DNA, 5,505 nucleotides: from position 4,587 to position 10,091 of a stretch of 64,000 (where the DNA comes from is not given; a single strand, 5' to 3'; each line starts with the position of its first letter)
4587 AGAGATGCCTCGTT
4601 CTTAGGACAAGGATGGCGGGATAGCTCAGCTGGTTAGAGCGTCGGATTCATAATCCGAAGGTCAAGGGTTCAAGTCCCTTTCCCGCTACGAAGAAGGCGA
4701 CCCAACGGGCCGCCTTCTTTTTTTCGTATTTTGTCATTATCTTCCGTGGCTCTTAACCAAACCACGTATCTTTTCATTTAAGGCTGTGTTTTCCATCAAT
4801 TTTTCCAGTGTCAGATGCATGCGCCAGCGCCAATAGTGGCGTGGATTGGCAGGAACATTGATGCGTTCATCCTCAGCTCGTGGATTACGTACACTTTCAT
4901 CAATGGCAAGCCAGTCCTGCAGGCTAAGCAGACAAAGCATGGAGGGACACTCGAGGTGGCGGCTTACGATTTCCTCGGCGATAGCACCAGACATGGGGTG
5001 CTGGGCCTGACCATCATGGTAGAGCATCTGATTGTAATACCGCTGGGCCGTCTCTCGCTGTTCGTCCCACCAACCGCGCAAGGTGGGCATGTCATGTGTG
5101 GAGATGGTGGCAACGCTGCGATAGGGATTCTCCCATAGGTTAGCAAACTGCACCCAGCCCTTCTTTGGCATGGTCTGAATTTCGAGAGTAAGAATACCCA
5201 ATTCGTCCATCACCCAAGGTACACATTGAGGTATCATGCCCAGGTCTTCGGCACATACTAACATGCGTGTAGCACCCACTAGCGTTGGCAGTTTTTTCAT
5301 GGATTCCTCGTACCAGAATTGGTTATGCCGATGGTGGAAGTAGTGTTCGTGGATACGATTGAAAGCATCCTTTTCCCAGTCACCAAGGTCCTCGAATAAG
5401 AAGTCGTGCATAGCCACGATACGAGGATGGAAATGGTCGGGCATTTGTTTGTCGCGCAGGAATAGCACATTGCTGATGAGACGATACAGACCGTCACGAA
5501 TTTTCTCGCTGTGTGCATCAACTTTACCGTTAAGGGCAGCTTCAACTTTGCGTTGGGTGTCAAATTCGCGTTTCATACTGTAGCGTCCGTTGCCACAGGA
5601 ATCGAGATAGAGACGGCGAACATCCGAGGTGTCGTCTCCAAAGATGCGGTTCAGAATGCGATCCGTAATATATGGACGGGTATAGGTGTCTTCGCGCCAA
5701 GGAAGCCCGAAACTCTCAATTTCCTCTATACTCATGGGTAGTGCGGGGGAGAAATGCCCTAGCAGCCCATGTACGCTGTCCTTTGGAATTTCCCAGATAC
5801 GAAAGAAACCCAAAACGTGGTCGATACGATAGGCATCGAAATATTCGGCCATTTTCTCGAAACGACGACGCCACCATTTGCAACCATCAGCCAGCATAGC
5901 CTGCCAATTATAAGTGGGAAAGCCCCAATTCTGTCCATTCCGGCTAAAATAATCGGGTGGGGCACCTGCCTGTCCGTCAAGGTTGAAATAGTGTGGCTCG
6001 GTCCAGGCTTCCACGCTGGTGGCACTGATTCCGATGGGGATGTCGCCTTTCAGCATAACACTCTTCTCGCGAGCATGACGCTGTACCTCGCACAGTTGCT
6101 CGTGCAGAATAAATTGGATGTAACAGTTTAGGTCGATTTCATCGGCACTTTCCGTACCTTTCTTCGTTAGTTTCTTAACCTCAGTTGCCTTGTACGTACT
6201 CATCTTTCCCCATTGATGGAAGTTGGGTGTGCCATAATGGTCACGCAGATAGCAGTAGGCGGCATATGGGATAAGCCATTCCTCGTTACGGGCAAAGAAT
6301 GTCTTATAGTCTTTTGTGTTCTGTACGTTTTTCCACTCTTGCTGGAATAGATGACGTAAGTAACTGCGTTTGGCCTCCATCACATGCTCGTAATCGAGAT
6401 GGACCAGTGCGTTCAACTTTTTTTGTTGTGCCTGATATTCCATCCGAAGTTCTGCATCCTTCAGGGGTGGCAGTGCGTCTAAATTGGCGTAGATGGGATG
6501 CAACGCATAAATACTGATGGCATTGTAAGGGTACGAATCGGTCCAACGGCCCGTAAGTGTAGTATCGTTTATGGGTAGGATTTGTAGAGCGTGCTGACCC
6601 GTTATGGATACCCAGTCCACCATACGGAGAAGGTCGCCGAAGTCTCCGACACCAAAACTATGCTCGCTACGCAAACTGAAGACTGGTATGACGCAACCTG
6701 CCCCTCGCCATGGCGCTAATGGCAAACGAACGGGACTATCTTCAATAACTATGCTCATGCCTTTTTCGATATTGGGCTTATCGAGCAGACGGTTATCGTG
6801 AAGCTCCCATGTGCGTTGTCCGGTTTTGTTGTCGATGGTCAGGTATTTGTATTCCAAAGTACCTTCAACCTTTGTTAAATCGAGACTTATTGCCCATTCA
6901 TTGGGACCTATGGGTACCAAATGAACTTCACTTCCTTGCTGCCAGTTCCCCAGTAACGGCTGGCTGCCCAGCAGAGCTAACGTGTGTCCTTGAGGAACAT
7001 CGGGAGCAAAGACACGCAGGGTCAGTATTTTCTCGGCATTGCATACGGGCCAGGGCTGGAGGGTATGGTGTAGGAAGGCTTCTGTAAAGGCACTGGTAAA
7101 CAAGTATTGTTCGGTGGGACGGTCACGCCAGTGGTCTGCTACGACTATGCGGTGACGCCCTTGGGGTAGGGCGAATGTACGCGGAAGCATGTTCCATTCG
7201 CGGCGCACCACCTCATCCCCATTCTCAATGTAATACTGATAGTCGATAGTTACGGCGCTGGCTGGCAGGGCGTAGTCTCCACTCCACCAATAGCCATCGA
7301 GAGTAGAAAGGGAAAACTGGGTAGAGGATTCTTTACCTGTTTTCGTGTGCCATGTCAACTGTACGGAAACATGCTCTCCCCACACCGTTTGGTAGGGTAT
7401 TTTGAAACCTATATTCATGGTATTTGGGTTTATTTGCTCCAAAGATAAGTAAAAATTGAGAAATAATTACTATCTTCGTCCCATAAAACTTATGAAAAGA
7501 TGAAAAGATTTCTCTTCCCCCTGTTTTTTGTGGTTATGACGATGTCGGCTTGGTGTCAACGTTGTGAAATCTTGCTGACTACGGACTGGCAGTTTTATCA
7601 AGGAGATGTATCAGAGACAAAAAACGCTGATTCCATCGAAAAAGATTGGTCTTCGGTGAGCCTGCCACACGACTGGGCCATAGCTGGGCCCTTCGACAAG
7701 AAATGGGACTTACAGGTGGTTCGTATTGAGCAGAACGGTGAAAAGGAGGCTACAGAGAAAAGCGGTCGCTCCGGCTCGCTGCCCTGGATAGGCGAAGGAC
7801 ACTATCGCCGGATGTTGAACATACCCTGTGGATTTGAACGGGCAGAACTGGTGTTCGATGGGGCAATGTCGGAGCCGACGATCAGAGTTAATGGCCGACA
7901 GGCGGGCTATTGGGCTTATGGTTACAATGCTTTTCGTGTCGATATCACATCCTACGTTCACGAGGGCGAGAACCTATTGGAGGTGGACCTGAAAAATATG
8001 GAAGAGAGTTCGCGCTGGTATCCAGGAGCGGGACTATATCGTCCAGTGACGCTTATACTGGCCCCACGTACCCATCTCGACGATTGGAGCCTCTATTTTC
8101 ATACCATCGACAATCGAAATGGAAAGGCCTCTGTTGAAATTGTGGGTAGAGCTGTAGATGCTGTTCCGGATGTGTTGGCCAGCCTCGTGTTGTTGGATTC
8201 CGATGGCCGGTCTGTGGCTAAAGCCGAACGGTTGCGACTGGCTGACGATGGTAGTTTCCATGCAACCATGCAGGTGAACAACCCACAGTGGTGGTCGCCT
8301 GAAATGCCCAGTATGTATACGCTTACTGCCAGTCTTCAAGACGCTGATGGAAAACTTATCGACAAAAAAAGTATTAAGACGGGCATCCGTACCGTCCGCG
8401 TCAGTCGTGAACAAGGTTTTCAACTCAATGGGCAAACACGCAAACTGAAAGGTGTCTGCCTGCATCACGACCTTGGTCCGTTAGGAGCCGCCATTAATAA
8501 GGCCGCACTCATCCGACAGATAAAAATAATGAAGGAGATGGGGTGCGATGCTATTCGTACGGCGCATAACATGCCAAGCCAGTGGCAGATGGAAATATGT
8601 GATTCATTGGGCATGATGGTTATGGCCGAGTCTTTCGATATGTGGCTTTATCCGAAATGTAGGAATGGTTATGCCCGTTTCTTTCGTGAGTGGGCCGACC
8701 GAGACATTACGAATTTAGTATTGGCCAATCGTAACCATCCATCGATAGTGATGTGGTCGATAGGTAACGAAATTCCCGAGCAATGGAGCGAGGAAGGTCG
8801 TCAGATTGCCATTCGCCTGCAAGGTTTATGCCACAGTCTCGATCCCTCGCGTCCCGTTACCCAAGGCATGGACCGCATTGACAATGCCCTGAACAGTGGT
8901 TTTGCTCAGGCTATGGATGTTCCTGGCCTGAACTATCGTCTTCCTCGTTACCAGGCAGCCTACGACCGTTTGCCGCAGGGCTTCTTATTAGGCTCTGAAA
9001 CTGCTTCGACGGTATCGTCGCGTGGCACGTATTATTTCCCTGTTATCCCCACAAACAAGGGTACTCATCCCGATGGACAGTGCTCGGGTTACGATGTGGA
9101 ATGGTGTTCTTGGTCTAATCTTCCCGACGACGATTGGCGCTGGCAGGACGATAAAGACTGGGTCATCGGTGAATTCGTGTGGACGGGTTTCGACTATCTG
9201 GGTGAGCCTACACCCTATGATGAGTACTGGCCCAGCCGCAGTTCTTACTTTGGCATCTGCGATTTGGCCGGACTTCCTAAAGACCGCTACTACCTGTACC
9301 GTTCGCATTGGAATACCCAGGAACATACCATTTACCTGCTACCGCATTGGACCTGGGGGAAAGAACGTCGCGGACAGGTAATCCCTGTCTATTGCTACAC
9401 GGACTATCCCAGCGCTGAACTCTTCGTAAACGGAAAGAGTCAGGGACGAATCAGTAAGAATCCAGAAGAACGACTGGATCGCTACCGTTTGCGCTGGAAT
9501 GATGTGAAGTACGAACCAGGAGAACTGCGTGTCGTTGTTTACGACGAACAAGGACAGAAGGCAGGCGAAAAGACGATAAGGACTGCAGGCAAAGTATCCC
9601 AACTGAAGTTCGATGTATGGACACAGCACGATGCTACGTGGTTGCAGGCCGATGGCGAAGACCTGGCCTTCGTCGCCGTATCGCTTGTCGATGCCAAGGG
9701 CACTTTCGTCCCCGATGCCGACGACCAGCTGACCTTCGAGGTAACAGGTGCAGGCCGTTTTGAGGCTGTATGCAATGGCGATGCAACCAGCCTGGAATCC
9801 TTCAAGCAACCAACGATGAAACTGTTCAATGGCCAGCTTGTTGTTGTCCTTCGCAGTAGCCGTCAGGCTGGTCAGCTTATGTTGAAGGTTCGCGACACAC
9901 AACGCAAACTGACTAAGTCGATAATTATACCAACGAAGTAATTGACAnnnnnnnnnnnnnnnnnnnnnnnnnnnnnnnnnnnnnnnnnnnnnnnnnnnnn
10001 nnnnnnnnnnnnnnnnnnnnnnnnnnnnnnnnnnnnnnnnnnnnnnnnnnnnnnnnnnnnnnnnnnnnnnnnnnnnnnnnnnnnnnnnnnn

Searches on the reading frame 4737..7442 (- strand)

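Call 9: search_protein_families(library=pfam, proteins=[window:4737-7442:-], max_evalue=10)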
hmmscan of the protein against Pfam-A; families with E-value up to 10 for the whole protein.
window:4737-7442:- (901 aa): 3 families
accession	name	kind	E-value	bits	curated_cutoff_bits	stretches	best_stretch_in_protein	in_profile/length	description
PF02446.23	Glyco_hydro_77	-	2.4e-147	492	25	1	252-876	1-460/465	4-alpha-glucanotransferase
PF00686.25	CBM_20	-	2.2e-12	47.1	23.3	2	147-224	10-89/97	Starch binding domain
PF18516.7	RuvC_1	-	0.35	10.6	26.2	1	339-381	47-88/244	RuvC nuclease domain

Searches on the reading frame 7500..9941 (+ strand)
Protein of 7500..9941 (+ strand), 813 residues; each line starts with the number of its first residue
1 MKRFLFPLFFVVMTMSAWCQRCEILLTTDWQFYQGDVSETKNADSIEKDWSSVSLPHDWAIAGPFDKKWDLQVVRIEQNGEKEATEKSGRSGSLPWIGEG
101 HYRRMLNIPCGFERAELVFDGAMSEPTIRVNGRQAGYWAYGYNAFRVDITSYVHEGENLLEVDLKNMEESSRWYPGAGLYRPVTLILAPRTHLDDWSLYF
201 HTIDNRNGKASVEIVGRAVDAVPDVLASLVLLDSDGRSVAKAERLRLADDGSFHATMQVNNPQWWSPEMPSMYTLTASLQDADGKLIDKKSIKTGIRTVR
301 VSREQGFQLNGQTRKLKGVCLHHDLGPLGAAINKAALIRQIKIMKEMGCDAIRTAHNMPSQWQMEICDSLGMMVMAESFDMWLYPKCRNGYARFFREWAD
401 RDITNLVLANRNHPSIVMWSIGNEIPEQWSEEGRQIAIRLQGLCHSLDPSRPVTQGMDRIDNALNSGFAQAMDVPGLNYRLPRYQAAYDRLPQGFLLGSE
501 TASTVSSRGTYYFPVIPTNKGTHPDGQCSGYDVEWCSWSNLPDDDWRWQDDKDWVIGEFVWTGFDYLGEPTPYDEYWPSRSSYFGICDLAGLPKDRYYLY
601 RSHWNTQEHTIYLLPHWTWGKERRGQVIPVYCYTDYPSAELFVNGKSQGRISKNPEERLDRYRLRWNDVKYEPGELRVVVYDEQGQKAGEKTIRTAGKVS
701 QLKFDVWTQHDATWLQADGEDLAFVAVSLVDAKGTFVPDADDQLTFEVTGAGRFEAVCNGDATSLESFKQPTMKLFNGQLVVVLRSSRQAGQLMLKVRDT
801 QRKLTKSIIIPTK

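Call 9: search_protein_families(library=pfam, proteins=[window:7500-9941:+], max_evalue=10)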
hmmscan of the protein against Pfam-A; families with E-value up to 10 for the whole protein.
window:7500-9941:+ (813 aa): 13 families
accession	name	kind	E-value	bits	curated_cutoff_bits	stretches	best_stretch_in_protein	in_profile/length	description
PF18565.7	Glyco_hydro2_C5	-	1.4e-28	99.2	32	1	710-799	5-94/103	Glycoside hydrolase family 2 C-terminal domain 5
PF16355.11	DUF4982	-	1e-22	80.2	23.9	1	625-687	1-59/61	Domain of unknown function (DUF4982)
PF02836.23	Glyco_hydro_2_C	-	4.3e-22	79.1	21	1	304-463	5-168/302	Glycosyl hydrolases family 2, TIM barrel domain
PF02837.24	Glyco_hydro_2_N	-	2.2e-13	51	28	1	29-189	7-169/169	Glycosyl hydrolases family 2, sugar binding domain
PF00703.27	Glyco_hydro_2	-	6.1e-13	49.9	23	1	191-297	1-109/109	Glycosyl hydrolases family 2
PF22666.2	Glyco_hydro_2_N2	-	0.00014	22.4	27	1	96-166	44-119/167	Glycosyl hydrolase 2 galactose-binding domain-like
PF09134.16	Invasin_D3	-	0.00093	20.1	33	1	711-762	10-61/98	Invasin, domain 3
PF06832.18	BiPBP_C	-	0.014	15.7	26.8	1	242-288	43-87/90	Penicillin-Binding Protein C-terminus Family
PF22820.2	TcaA_3rd_4th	-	0.027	14.9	27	1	630-653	5-28/73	TcaA protein 3rd/4th domain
PF21834.1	DUF6894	-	0.091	13.4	24.1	1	335-375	25-64/69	Domain of unknown function (DUF6894)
PF02369.22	Big_1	-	0.15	12.6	34.9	1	712-750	8-44/93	Bacterial Ig-like domain (group 1)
PF17803.7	Cadherin_4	-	0.18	12.8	25.1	1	714-746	39-71/71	Bacterial cadherin-like domain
PF05404.17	TRAP-delta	-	0.19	11.7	25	1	662-714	76-132/162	Translocon-associated protein, delta subunit precursor (TRAP-delta)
